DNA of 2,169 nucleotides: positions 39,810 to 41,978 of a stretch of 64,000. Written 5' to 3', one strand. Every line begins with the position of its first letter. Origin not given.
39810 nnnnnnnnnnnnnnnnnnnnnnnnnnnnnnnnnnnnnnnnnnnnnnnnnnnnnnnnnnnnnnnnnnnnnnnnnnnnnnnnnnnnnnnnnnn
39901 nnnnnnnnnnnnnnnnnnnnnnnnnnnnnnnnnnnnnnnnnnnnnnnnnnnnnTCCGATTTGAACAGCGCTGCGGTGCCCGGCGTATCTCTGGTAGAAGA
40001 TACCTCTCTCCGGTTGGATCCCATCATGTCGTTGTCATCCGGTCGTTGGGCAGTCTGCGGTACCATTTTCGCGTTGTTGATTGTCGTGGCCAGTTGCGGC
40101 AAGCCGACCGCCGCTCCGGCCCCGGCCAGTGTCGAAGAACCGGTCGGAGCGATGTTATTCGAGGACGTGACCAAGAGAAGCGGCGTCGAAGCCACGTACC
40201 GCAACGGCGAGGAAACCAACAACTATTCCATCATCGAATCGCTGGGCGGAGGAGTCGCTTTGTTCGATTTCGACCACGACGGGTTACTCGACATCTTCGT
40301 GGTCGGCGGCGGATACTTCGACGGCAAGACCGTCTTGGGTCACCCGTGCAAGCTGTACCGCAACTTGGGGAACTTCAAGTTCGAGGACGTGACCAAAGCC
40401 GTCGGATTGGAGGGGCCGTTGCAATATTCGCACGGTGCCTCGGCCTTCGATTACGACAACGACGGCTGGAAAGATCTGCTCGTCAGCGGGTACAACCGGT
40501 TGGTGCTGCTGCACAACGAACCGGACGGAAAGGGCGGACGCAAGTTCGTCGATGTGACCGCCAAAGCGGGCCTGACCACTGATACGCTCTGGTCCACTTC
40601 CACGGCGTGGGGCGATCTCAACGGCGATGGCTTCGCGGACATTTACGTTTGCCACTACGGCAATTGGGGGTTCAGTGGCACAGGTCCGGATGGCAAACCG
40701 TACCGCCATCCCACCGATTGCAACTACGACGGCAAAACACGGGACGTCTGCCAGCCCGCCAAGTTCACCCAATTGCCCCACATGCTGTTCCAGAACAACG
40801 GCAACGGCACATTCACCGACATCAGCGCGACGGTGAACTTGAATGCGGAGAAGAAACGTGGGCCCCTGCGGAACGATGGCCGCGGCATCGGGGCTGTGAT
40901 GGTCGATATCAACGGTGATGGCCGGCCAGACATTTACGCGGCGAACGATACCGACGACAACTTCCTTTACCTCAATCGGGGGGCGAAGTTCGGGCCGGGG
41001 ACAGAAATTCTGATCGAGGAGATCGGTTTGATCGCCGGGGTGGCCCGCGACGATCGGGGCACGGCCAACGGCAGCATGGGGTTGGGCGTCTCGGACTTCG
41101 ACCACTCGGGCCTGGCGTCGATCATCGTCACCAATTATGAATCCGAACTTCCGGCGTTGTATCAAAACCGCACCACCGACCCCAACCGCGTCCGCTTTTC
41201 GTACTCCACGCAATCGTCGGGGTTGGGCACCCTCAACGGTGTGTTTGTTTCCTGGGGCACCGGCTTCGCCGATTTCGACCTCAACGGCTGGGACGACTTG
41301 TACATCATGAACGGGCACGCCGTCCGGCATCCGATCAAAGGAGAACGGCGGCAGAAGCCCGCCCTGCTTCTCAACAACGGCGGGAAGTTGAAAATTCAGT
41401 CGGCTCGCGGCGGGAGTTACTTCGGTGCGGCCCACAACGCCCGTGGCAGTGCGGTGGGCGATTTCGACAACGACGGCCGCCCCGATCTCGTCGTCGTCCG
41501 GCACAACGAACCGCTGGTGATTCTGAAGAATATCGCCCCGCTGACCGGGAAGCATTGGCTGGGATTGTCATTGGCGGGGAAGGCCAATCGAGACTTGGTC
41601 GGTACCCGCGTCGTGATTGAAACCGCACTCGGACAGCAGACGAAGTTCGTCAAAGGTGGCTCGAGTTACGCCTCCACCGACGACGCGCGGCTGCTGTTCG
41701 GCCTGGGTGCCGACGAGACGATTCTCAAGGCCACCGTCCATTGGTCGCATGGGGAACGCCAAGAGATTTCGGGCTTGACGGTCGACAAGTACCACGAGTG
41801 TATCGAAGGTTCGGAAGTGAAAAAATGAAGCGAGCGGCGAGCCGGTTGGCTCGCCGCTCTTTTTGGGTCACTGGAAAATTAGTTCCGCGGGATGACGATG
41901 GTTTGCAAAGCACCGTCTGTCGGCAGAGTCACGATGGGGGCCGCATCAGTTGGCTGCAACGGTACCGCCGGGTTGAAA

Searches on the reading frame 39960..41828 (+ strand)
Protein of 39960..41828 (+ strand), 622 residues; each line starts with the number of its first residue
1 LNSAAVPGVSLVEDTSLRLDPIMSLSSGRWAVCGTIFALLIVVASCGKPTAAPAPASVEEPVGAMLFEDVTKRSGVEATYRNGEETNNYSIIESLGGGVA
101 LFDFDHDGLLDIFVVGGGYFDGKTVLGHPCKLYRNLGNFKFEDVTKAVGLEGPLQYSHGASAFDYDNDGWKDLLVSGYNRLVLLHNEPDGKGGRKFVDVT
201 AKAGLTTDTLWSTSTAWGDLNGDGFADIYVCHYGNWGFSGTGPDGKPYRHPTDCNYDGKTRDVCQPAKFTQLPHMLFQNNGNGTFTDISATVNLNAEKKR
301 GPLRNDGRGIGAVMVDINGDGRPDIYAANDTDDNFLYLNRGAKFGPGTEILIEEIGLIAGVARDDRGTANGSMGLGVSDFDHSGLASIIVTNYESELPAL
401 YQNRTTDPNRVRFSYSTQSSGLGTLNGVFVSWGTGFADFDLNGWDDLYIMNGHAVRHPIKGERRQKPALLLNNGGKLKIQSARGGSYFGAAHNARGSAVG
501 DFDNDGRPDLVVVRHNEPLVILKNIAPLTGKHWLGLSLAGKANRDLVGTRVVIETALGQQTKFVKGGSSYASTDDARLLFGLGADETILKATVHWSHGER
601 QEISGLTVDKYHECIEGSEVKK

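Call 47: search_protein_families(library=pfam, proteins=[window:39960-41828:+], max_evalue=0.00001)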
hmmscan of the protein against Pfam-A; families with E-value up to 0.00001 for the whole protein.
window:39960-41828:+ (622 aa): 3 families
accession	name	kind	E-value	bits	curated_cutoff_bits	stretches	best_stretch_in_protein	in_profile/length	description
PF13517.12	FG-GAP_3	-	1.7e-35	121.9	26.9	5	164-230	1-61/61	FG-GAP-like repeat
PF01839.29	FG-GAP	-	4.9e-15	55.5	22.1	0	213-230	3-20/37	FG-GAP repeat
PF07593.17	UnbV_ASPIC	-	7.5e-14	51.8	23.4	1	547-612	2-67/68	ASPIC and UnbV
